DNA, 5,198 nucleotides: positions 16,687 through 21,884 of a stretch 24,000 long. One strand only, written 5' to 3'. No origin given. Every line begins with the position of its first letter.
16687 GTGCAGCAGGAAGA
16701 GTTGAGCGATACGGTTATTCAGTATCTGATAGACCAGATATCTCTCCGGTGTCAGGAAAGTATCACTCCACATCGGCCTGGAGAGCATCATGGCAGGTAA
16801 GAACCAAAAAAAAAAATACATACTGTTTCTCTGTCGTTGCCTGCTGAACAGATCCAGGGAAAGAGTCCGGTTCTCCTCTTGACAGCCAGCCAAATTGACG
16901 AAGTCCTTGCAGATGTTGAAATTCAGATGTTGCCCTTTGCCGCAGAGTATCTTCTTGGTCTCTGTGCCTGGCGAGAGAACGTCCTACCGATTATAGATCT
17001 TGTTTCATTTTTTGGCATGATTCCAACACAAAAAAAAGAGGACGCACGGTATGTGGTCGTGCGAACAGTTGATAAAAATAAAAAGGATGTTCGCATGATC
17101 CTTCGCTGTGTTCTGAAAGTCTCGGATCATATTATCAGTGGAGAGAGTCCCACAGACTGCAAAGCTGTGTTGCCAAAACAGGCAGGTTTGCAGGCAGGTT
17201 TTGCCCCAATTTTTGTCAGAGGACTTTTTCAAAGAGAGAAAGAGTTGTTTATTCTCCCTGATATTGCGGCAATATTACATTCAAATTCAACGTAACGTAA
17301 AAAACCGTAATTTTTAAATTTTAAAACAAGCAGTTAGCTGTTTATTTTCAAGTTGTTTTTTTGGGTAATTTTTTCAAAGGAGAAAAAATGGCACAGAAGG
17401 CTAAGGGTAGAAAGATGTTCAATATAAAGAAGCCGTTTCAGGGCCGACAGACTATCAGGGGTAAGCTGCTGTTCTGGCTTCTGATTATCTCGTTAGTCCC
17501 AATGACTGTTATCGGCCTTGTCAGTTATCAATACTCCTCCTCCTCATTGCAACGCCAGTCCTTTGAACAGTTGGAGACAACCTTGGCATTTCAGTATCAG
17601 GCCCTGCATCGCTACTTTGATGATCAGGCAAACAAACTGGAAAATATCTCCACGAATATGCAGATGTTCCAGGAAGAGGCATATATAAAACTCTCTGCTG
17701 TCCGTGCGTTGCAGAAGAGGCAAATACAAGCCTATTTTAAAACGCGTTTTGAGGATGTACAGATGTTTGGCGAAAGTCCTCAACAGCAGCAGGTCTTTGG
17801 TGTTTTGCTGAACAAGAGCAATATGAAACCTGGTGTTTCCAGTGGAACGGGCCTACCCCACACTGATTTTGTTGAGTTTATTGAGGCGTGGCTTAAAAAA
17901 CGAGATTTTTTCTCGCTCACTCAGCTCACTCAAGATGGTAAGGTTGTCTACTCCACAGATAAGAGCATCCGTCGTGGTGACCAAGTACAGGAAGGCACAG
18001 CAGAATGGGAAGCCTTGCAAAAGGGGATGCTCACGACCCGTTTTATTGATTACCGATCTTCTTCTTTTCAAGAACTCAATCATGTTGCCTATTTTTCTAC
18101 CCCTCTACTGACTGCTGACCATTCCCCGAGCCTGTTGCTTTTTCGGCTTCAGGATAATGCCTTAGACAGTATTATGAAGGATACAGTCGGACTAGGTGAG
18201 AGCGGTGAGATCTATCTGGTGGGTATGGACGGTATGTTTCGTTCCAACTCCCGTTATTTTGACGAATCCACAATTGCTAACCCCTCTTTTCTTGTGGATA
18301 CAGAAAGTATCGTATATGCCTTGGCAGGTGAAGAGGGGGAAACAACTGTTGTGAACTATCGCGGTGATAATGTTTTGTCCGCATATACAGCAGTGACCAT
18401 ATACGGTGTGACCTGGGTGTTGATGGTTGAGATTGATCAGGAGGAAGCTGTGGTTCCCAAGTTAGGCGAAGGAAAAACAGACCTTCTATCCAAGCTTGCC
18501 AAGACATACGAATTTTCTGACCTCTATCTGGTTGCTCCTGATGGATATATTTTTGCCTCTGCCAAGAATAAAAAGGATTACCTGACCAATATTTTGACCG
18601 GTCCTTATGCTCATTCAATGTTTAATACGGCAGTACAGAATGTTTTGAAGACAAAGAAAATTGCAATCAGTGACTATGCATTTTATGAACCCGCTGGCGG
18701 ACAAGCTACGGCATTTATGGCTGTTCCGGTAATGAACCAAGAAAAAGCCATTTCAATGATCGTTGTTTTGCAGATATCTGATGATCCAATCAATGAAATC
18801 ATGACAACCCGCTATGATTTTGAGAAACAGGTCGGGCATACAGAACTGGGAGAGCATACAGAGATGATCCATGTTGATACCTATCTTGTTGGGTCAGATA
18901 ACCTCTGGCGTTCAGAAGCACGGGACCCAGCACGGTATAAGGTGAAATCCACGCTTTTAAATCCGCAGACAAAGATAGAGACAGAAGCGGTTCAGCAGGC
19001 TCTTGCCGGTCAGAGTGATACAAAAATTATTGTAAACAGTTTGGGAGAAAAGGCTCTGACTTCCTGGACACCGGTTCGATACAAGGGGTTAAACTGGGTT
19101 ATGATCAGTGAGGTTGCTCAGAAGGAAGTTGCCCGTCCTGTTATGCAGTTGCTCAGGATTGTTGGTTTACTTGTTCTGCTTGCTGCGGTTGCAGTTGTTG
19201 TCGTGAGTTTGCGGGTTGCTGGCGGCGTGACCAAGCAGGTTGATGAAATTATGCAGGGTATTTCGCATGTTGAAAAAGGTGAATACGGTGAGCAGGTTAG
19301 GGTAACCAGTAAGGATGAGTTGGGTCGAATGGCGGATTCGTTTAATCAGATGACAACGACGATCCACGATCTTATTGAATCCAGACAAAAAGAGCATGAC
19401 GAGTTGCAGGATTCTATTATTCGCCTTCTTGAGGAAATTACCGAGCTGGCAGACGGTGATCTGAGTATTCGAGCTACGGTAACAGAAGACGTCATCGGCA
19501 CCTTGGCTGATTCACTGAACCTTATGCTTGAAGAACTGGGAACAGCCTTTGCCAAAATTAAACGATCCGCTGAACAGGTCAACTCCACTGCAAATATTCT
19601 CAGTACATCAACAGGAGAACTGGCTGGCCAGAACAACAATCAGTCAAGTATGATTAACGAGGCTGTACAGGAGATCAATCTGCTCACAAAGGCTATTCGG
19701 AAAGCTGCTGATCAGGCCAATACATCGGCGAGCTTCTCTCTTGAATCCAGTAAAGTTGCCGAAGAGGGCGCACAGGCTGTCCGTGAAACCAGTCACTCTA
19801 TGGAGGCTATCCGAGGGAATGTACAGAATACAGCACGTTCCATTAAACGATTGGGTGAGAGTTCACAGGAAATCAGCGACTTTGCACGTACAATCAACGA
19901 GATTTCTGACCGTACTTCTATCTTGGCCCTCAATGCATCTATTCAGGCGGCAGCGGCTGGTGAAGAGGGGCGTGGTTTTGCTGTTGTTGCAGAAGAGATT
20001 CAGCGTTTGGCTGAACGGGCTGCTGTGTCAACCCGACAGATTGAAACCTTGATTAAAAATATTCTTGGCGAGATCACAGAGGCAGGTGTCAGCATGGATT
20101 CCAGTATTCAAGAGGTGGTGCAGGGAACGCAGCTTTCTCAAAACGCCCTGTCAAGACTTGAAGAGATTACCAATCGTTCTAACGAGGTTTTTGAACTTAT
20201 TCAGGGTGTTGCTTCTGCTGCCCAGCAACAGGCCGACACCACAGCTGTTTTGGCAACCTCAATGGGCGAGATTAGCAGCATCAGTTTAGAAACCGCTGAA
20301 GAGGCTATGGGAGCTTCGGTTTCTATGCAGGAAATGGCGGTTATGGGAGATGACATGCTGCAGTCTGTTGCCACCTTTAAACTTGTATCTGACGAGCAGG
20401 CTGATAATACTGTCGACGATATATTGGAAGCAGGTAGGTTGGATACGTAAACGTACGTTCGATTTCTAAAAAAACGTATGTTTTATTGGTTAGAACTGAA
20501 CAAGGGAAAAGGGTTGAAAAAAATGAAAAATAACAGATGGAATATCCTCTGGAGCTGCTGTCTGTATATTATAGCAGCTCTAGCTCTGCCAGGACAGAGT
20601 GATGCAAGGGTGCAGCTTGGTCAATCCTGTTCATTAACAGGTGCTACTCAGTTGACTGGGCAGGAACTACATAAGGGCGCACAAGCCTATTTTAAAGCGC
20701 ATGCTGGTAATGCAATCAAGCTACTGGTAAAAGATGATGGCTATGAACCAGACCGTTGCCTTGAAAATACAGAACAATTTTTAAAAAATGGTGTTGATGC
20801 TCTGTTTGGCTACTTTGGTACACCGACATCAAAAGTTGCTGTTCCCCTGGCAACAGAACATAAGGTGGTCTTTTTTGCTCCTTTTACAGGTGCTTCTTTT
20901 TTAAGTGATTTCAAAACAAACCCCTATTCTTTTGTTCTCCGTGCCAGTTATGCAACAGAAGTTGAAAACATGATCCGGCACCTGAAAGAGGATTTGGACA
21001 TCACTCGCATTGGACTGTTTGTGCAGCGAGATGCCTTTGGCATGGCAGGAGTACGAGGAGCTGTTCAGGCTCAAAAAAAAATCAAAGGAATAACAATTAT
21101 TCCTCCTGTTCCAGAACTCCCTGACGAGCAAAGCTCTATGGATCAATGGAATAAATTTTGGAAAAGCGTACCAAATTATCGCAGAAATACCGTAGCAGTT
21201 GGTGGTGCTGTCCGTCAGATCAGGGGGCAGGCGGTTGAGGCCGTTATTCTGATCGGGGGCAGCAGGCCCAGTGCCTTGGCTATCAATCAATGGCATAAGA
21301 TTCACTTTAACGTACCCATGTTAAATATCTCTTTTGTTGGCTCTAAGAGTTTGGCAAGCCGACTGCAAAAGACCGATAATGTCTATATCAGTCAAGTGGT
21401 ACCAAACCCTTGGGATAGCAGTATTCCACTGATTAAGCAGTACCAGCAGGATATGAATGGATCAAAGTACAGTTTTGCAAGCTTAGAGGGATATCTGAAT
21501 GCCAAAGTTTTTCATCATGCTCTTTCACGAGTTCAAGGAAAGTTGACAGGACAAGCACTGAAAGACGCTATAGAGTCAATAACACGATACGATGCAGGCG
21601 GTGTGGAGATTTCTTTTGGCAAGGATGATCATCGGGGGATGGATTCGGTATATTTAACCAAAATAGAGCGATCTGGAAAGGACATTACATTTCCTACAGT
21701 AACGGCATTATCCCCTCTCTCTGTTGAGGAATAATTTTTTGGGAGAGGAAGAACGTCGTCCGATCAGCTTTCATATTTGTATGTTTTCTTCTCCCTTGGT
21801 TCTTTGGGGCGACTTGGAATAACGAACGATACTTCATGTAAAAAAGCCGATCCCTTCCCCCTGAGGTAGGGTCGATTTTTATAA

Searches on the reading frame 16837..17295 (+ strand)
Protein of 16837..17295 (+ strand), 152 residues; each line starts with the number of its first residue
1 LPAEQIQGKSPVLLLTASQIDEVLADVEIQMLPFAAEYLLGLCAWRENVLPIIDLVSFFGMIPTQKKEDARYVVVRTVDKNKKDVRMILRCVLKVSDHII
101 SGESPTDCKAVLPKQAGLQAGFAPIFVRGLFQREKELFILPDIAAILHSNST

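Call 61: search_protein_families(library=pfam, proteins=[window:16837-17295:+], max_evalue=0.01)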
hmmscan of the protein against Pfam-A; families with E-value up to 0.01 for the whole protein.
window:16837-17295:+ (152 aa): 1 family
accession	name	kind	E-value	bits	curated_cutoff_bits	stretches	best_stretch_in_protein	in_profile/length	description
PF01584.24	CheW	-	5.8e-12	45.9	23.5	1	14-85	13-78/138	CheW-like domain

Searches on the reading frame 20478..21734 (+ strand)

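Call 80: search_protein_families(library=pfam, proteins=[window:20478-21734:+], max_evalue=0.01)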
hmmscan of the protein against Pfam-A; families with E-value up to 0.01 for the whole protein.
window:20478-21734:+ (418 aa): 3 families
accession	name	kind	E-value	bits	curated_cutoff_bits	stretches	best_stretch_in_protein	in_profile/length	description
PF13458.12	Peripla_BP_6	-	4.8e-40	138.7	31.7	1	45-400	2-342/343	Periplasmic binding protein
PF01094.35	ANF_receptor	-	1.4e-05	24.8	25.4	1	80-207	25-150/353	Receptor family ligand binding region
PF06792.17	UPF0261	-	0.002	18.6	27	1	244-308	83-147/176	Uncharacterised protein family (UPF0261) N-terminal domain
